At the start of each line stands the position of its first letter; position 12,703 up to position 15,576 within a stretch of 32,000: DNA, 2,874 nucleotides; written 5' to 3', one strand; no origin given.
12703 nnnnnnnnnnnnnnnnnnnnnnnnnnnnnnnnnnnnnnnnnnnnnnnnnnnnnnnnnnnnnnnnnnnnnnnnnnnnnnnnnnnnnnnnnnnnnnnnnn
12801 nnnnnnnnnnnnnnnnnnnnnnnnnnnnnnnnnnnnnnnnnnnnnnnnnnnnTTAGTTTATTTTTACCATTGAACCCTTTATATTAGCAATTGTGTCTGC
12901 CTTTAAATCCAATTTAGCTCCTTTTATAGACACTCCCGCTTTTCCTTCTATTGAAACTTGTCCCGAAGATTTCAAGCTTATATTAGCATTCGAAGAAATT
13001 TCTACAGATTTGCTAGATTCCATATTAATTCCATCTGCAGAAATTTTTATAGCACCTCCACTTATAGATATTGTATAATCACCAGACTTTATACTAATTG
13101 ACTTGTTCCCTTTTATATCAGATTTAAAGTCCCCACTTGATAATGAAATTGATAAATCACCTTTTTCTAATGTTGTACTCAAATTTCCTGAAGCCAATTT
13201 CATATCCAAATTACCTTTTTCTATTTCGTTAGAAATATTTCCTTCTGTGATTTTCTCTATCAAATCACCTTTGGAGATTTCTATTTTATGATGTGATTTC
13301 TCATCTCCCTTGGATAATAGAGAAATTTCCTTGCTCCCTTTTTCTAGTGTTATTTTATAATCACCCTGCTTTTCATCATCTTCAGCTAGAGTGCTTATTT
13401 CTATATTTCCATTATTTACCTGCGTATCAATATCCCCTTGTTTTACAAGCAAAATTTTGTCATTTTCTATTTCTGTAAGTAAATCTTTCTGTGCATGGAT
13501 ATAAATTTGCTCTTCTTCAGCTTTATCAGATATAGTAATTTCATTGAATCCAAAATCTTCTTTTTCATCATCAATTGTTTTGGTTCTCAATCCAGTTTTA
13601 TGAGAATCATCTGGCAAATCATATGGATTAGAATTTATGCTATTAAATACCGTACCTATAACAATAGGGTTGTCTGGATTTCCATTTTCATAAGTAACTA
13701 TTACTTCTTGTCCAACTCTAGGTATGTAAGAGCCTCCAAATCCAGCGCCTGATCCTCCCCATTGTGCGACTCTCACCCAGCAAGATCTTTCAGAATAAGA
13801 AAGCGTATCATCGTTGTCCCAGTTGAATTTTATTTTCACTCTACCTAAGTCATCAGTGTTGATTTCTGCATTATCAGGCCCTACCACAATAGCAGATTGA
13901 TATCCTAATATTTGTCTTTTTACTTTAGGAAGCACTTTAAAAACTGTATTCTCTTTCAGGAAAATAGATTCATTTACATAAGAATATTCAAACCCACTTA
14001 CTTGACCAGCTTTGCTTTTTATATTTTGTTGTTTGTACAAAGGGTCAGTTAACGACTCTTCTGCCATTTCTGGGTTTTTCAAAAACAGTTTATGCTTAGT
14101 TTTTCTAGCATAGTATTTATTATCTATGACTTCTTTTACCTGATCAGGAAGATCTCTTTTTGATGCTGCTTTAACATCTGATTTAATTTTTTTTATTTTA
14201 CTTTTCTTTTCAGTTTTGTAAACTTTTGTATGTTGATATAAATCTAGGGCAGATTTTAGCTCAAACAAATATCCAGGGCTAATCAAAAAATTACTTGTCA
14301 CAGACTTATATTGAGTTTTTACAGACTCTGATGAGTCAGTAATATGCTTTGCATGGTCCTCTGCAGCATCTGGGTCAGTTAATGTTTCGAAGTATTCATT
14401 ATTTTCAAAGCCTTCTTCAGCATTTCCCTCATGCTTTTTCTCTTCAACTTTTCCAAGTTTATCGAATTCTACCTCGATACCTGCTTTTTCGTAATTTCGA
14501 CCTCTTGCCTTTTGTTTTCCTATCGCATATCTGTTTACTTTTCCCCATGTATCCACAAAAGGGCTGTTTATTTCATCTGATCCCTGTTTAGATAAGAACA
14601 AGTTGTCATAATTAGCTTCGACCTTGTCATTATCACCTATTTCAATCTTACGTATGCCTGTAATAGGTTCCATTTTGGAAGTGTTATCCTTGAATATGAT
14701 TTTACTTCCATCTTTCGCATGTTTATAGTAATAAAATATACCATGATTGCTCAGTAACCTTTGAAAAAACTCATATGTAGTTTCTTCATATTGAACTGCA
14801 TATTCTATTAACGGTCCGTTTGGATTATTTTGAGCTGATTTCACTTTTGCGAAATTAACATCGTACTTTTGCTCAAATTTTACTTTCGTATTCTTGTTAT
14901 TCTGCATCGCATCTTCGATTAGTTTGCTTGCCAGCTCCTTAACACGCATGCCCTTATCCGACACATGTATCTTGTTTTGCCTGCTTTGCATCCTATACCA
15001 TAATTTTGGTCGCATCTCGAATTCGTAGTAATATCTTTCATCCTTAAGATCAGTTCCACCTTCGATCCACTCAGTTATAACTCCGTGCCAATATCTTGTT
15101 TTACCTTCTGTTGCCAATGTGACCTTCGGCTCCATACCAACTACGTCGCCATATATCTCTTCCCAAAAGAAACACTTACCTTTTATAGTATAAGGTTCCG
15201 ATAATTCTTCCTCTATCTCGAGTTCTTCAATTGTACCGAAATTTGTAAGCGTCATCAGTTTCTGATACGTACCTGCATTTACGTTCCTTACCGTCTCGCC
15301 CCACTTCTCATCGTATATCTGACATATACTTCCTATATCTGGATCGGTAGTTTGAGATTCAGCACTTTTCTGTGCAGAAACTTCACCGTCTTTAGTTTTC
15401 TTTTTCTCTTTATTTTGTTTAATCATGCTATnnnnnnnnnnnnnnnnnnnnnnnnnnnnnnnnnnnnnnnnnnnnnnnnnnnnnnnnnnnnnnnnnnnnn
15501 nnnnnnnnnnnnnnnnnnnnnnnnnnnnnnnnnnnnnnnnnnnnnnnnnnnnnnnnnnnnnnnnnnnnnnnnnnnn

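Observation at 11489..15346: Inverted vgrG 5' repeats bracket the vgrG 3' part and the MORN gene: possible recombinational switch of the intact spike between the two effector arms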

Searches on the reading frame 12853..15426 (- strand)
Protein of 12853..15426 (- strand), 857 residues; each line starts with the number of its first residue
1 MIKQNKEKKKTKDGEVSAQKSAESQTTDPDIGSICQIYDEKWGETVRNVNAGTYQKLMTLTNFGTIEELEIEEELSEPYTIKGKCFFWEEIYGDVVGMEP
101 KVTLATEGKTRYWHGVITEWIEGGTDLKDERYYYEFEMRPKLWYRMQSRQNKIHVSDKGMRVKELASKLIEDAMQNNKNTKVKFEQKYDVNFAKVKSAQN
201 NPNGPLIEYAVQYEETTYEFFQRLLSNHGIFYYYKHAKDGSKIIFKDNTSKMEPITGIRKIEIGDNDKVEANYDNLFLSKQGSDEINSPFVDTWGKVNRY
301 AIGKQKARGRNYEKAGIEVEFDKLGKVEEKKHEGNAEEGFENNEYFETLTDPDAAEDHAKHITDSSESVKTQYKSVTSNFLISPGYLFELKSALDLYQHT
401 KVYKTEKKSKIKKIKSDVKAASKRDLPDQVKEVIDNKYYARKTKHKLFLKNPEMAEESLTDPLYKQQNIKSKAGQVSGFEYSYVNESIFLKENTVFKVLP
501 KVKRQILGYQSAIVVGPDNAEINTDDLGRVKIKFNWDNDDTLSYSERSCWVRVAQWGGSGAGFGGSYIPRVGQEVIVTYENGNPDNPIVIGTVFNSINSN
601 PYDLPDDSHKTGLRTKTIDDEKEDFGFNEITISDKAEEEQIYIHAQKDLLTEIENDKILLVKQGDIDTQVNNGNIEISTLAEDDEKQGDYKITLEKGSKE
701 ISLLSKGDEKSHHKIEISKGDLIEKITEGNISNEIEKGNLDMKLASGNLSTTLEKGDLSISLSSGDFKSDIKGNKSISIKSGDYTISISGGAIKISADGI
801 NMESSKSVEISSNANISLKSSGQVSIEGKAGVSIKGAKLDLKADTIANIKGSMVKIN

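Call 5: search_protein_families(library=pfam, proteins=[window:12853-15426:-], max_evalue=0.01)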
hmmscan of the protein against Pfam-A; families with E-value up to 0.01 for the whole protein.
window:12853-15426:- (857 aa): 5 families
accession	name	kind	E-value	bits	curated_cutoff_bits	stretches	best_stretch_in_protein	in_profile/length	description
PF05954.17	Phage_GPD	-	1.8e-29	103.3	30.1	1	73-392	2-281/305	Phage tail baseplate hub (GPD)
PF04717.18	Phage_base_V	-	3.6e-11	43.7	23.8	1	523-594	10-75/75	Type VI secretion system/phage-baseplate injector OB domain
PF22178.3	Gp5_trimer_C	-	2.2e-09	37.9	30.9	1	614-671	4-58/112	Bacteriophage T4 gp5 C-terminal trimerisation domain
PF20093.5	DUF6484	-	0.0013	19.8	27.6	1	571-592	39-60/61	Domain of unknown function (DUF6484)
PF04790.18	Sarcoglycan_1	-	0.0062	16.3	32.5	1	759-849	102-203/259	Sarcoglycan complex subunit protein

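Call 8: find_encoding_contigs(protein=window:12853-15426:-, flank=10000, max_places=10)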
Protein window:12853-15426:- (857 aa): 2 contigs read that carry it; 1 place shown.
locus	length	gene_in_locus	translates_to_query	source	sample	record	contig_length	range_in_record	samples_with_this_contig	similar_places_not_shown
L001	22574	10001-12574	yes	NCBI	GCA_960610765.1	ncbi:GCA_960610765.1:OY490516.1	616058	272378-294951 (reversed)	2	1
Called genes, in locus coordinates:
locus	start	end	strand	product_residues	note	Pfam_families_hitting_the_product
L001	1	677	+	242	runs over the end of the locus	PF08713:DNA_alkylation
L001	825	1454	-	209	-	PF05838:Glyco_hydro_108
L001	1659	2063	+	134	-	PF00334:NDK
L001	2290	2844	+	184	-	PF01066:CDP-OH_P_transf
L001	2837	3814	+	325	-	PF01594:AI-2E_transport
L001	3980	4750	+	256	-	-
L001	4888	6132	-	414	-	PF01612:DNA_pol_A_exo1, PF00570:HRDC (faint)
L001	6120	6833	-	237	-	PF00929:RNase_T, PF13482:RNase_H_2, PF16473:Rv2179c-like (weak)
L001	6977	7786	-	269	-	PF03372:Exo_endo_phos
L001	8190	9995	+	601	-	PF23598:LRR_14 (faint), PF12799:LRR_4 (faint)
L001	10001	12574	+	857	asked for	PF05954:Phage_GPD, PF04717:Phage_base_V, PF22178:Gp5_trimer_C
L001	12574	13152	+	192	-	PF07661:MORN_2 (faint)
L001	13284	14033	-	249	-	PF05954:Phage_GPD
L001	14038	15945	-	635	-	PF12799:LRR_4 (faint), PF23598:LRR_14 (weak)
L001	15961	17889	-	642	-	PF12799:LRR_4 (faint), PF23598:LRR_14 (weak)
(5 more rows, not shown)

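Call 9: find_related_loci(query=window:12853-15426:-, collection=genome_contigs, flank=10000)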
Query window:12853-15426:- (857 aa) in genome_contigs; peptide patterns used: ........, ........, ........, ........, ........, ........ (x = any residue, [..] = any of these).
47 stretches matched a pattern; 1 encode a relative of the query (tblastn E <= 1e-3); 1 distinct loci.
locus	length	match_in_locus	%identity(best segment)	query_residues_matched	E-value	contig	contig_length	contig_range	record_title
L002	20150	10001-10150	37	325-374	4e-5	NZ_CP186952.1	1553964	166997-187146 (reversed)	Gardnerella sp. 2492 chromosome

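Call 10: find_homologous_proteins(query=window:12853-15426:-, max_evalue=0.00001)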
Query window:12853-15426:- (857 aa): 2 proteins with E <= 0.00001 among 8000 candidates.
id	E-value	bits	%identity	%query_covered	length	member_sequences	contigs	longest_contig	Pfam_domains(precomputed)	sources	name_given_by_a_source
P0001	4.9e-51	192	34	41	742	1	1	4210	PF04717.19,PF22178.4,PF05954.18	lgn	-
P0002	1.8e-6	45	37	10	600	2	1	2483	PF04717.19,PF05954.18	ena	-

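Call 11: list_cluster_members(proteins=[window:12853-15426:-, window:11394-12143:+, window:12275-12853:-, window:15432-17237:-, window:9467-11389:+])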
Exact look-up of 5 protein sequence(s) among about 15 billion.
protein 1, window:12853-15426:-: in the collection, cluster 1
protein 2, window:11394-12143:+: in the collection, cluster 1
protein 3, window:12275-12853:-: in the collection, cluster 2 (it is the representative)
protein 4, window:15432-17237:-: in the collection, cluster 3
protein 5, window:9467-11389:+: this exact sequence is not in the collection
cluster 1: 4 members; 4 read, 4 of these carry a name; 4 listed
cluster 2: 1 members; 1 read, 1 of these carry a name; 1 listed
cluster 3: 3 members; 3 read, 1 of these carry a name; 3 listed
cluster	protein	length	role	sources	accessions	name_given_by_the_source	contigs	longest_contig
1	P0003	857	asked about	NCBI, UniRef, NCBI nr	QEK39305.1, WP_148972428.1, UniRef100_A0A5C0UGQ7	type VI secretion system Vgr family protein [Candidatus Nesciobacter abundans] | Type VI secretion system tip protein VgrG n=1 Tax=Candidatus Nesciobacter abundans ... | type VI secretion system tip protein TssI/VgrG [Candidatus Nesciobacter abundans]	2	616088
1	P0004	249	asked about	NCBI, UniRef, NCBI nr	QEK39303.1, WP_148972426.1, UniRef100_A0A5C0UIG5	contractile injection system protein, VgrG/Pvc8 family [Candidatus Nesciobacter abundans] | Type VI secretion system tip protein VgrG n=1 Tax=Candidatus Nesciobacter abundans ...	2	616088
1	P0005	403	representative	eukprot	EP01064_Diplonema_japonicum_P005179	TRINITY_DN1348_c0_g1_i1.p2 TRINITY_DN1348_c0_g1~~TRINITY_DN1348_c0_g1_i1.p2 ORF ...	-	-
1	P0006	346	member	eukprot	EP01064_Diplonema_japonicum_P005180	TRINITY_DN1348_c0_g1_i2.p1 TRINITY_DN1348_c0_g1~~TRINITY_DN1348_c0_g1_i2.p1 ORF ...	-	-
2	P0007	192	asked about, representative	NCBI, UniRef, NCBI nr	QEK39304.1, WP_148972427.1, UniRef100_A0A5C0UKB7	toxin-antitoxin system YwqK family antitoxin [Candidatus Nesciobacter abundans] | Toxin-antitoxin system YwqK family antitoxin n=1 Tax=Candidatus Nesciobacter abundans ... | hypothetical protein [Candidatus Nesciobacter abundans]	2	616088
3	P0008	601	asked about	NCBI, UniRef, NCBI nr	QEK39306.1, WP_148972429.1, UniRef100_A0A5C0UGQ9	hypothetical protein [Candidatus Nesciobacter abundans] | Leucine-rich repeat domain-containing protein n=1 Tax=Candidatus Nesciobacter abundans ...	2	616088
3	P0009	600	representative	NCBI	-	-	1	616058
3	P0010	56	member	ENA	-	-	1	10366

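Call 20: find_encoding_contigs(protein=P0001, flank=10000, max_places=6)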
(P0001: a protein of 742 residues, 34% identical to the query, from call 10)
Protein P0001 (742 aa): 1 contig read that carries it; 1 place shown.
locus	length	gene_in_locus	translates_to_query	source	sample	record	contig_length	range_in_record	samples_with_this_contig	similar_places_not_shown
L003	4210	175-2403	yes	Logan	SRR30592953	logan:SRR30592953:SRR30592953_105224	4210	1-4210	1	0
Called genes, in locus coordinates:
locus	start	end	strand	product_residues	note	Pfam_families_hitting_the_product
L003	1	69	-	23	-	?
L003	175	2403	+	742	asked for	PF05954:Phage_GPD, PF04717:Phage_base_V, PF22178:Gp5_trimer_C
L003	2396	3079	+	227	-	PF07661:MORN_2 (faint)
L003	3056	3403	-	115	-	-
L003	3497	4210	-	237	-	?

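Call 28: find_homologous_proteins(query=P0001, max_evalue=1e-20)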
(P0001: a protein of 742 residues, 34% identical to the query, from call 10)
Query P0001 (742 aa): 7930 proteins with E <= 1e-20 among 8000 candidates; the best 120 are listed.
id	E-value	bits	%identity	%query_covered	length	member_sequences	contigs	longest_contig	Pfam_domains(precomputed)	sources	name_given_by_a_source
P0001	0.0e+0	1671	100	100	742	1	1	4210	PF04717.19,PF22178.4,PF05954.18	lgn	-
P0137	0.0e+0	1151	69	100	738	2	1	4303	PF04717.19,PF22178.4,PF05954.18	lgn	-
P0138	1.5e-293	993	59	100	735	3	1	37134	PF04717.19,PF10106.15,PF20093.6,PF22178.4,PF05954.18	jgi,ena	-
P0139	1.9e-287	973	58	99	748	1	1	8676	PF04717.19,PF20093.6,PF22178.4,PF05954.18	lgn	-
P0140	2.0e-286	970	61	93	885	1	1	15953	PF04717.19,PF22178.4,PF05954.18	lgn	-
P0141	3.9e-280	949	59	99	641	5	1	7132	PF04717.19,PF22178.4,PF05954.18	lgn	-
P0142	6.9e-247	839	53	96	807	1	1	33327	PF04717.19,PF20093.6,PF22178.4,PF05954.18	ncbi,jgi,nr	ncbi:MAG: type VI secretion system tip protein VgrG [Holosporaceae bacterium]|jgi:type VI secretion 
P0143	6.7e-246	836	51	99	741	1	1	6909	PF04717.19,PF20093.6,PF22178.4,PF05954.18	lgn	-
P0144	1.1e-242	825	53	96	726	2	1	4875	PF04717.19,PF20093.6,PF22178.4,PF05954.18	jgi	jgi:type VI secretion system secreted protein VgrG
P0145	5.0e-240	817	50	99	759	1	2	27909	PF04717.19,PF20093.6,PF22178.4,PF05954.18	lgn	-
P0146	2.6e-239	814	53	100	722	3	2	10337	PF04717.19,PF20093.6,PF22178.4,PF05954.18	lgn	-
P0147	3.6e-239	814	52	99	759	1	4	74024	PF04717.19,PF10106.15,PF20093.6,PF22178.4,PF05954.18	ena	-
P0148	9.9e-239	812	52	99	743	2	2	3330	PF04717.19,PF22178.4,PF05954.18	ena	-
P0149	8.6e-238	809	50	99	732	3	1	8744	PF04717.19,PF20093.6,PF22178.4,PF05954.18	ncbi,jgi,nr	ncbi:MAG: type VI secretion system tip protein VgrG [Holosporaceae bacterium]|jgi:type VI secretion 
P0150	2.0e-237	808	51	98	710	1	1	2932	PF04717.19,PF20093.6,PF22178.4,PF05954.18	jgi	-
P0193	1.4e-208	713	47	99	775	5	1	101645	PF04717.19,PF20093.6,PF22178.4,PF05954.18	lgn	-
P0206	4.9e-200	684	45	99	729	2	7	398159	PF04717.19,PF22178.4,PF05954.18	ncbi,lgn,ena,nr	ncbi:MAG: type VI secretion system tip protein VgrG [Alphaproteobacteria bacterium]|nr:type VI secre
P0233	2.2e-167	577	40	98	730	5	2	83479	PF04717.19,PF20093.6,PF22178.4,PF05954.18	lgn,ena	-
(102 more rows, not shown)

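Call 30: find_encoding_contigs(protein=P0193, flank=10000, max_places=2)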
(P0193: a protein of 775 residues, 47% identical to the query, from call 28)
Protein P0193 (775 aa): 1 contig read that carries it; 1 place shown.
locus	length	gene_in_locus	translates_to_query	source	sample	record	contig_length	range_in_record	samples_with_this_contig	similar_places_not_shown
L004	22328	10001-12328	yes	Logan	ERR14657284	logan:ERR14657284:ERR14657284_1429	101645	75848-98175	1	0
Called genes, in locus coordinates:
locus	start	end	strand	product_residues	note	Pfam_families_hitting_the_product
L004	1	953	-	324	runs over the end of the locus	PF00482:T2SSF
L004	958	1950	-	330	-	PF00482:T2SSF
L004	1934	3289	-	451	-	PF00437:T2SSE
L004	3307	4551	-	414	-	PF00072:Response_reg (faint), PF13614:AAA_31, PF01656:CbiA (weak)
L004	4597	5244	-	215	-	PF09476:Pilus_CpaD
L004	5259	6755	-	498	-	PF13629:T2SS-T3SS_pil_N, PF00263:Secretin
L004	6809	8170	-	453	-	PF08666:SAF (faint), PF16976:RcpC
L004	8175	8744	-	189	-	PF01478:Peptidase_A24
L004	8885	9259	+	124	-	PF07345:ATPaseInh_sub_z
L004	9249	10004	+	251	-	PF00378:ECH_1, PF16113:ECH_2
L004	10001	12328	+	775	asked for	PF05954:Phage_GPD, PF04717:Phage_base_V, PF20093:DUF6484 (weak), PF22178:Gp5_trimer_C (weak)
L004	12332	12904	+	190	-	-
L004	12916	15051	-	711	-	PF04453:LptD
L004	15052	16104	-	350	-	PF03739:LptF_LptG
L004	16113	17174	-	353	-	PF03739:LptF_LptG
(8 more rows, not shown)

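Call 31: find_encoding_contigs(protein=P0206, flank=10000, max_places=2)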
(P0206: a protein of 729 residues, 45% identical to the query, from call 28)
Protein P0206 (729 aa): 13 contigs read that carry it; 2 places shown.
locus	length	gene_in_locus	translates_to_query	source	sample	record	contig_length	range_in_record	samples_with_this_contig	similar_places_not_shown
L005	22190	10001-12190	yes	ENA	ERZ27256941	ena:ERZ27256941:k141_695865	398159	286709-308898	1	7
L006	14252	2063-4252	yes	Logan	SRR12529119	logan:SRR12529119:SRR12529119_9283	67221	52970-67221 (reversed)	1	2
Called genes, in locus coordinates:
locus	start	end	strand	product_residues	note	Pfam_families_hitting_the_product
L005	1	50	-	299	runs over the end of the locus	PF02881:SRP54_N, PF00448:SRP54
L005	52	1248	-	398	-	PF00919:UPF0004, PF04055:Radical_SAM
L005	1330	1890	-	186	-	PF00625:Guanylate_kin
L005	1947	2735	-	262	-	-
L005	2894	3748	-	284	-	PF17848:Zn_ribbon_ACC, PF01039:Carboxyl_trans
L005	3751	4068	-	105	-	PF00216:Bac_DNA_binding, PF18291:HU-HIG (weak)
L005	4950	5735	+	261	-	-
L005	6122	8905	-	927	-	-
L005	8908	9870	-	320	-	PF02475:TRM5-TYW2_MTfase (faint), PF05050:Methyltransf_21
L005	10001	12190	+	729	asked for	PF05954:Phage_GPD, PF04717:Phage_base_V, PF22178:Gp5_trimer_C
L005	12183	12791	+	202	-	-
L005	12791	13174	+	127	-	PF14107:DUF4280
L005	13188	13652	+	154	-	-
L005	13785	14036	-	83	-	PF01084:Ribosomal_S18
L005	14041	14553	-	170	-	PF01250:Ribosomal_S6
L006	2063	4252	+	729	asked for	PF05954:Phage_GPD, PF04717:Phage_base_V, PF22178:Gp5_trimer_C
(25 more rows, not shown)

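Call 32: find_encoding_contigs(protein=P0233, flank=10000, max_places=2)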
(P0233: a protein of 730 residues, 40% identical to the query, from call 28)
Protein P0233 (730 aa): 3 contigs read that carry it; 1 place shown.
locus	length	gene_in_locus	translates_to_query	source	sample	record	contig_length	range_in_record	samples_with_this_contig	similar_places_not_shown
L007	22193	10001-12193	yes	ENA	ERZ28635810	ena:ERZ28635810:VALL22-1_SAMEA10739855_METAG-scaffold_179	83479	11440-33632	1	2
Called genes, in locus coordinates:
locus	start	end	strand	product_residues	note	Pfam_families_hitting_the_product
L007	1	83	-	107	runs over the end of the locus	PF00507:Oxidored_q4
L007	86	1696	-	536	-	PF14691:Fer4_20, PF00070:Pyr_redox (faint), PF00890:FAD_binding_2 (faint), PF01494:FAD_binding_3 (weak), PF07992:Pyr_redox_2, PF13450:NAD_binding_8 (weak), PF13738:Pyr_redox_3, PF12838:Fer4_7 (weak), +3 more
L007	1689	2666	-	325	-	PF02775:TPP_enzyme_C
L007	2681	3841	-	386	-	PF01855:POR_N, PF17147:PFOR_II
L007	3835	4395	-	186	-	PF01558:POR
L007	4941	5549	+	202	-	PF04280:Tim44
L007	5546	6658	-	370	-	-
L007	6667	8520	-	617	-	PF07973:tRNA_SAD, PF00587:tRNA-synt_2b, PF03129:HGTP_anticodon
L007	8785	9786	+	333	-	PF02606:LpxK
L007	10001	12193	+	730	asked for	PF05954:Phage_GPD, PF04717:Phage_base_V, PF20093:DUF6484 (weak), PF22178:Gp5_trimer_C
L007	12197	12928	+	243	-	-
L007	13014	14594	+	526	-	-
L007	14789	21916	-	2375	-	-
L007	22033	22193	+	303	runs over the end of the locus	PF01545:Cation_efflux, PF16916:ZT_dimer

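Call 43: search_protein_families(library=ncbifam, proteins=[window:12853-15426:-], max_evalue=0.001)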
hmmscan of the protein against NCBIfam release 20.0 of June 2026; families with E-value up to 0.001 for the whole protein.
window:12853-15426:- (857 aa): 4 families
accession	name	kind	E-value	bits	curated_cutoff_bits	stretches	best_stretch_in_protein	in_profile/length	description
TIGR03361.1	VI_Rhs_Vgr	subfamily_domain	6.3e-91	305.5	186.35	2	474-662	328-509/513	type VI secretion system tip protein TssI/VgrG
TIGR01646.1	vgr_GE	subfamily_domain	2.6e-58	198.2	121.8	2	476-648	318-480/480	type VI secretion system tip protein VgrG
NF033848.1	VgrG_rel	hypoth_equivalog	7.5e-15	54.2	275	1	524-601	388-458/547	VgrG-related protein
NF041249.1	T6SS_TssI_Fran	equivalog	1.6e-08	34.7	100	1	705-855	19-161/163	type VI secretion system tip protein TssI/VgrG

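Call 45: search_protein_representatives(protein=window:12856-15426:-)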
Query: 857 residues. Proteins with E-value up to 0.001 (for the whole library): 12858; up to 1e-10: 7940; up to 1e-30: 3184. The best 150 are listed.
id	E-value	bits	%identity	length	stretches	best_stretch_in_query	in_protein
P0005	2.7e-250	849.4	99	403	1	1-379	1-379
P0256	1.7e-99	350.6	36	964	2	191-857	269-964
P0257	2.2e-81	290.7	43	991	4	492-677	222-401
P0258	1.9e-71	257.8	37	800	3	482-765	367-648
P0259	5.3e-70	253.1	39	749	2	486-852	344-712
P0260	1.3e-66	241.9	34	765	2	480-848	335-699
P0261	2.1e-65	237.8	36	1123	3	477-771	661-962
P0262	3.2e-64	233.9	35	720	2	483-823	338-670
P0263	4.6e-62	226.8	35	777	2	499-837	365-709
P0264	2.6e-60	221.0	32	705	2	499-857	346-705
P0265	7.0e-60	219.6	34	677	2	436-827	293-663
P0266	8.6e-60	219.3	36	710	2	474-852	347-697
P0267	1.1e-59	219.0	33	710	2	485-857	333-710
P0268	2.2e-59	217.9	34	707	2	479-857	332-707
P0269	3.5e-59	217.3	35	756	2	477-857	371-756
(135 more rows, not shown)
